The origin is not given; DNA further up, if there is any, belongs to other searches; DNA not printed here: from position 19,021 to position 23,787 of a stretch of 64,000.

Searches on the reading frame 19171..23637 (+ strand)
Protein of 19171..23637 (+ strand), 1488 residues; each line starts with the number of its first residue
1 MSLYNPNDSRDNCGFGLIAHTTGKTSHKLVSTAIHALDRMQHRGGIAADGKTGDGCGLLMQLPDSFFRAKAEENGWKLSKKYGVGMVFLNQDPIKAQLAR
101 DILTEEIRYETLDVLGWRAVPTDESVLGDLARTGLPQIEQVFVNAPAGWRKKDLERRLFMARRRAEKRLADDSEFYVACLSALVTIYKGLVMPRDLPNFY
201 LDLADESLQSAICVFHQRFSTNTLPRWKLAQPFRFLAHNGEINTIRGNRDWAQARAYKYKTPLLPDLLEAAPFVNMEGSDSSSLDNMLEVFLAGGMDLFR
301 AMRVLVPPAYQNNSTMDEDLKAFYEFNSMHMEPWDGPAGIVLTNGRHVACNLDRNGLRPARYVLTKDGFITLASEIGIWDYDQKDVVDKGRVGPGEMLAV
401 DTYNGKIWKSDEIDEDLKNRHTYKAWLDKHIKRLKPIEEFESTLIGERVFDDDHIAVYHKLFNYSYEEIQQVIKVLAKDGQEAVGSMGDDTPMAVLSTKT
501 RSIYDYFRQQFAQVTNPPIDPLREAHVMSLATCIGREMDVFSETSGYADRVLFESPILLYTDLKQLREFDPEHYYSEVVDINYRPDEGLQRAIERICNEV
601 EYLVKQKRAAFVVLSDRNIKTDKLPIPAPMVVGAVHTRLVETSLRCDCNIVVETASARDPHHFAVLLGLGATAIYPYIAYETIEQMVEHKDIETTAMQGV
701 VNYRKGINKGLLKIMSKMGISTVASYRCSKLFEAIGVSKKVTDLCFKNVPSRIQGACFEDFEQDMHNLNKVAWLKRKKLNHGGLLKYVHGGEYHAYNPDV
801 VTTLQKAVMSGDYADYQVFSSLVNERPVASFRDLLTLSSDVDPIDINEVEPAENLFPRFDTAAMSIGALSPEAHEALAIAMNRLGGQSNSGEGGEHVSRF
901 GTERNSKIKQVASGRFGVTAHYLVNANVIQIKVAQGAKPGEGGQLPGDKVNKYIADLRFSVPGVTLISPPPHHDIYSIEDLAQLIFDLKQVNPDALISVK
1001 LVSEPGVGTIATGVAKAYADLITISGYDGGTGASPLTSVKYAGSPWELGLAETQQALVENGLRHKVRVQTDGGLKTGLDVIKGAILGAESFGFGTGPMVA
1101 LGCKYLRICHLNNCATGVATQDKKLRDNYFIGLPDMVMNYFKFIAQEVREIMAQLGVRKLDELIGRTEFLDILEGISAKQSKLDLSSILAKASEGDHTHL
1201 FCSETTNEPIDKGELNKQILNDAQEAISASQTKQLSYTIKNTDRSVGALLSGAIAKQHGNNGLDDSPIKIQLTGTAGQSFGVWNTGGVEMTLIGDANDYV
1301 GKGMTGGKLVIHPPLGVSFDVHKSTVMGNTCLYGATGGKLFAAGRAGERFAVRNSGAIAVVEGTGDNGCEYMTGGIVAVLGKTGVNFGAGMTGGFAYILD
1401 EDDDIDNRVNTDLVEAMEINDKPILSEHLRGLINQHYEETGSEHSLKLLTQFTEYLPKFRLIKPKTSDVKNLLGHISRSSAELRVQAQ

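Call 21: search_protein_families(library=pfam, proteins=[window:19171-23637:+], max_evalue=0.00001)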
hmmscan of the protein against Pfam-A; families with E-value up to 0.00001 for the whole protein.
window:19171-23637:+ (1488 aa): 4 families
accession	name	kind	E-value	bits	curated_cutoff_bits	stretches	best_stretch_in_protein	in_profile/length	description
PF00310.26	GATase_2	-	1.2e-172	574.8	19.9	1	13-426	1-420/420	Glutamine amidotransferases class-II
PF01645.23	Glu_synthase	-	3.3e-149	497.5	20.4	1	794-1157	1-368/369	Conserved region in glutamate synthase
PF04898.20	Glu_syn_central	-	8.7e-107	357.1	22.8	1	459-738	3-277/277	Glutamate synthase central domain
PF01493.24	GXGXG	-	1e-77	260.5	32.5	1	1237-1422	1-186/190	GXGXG motif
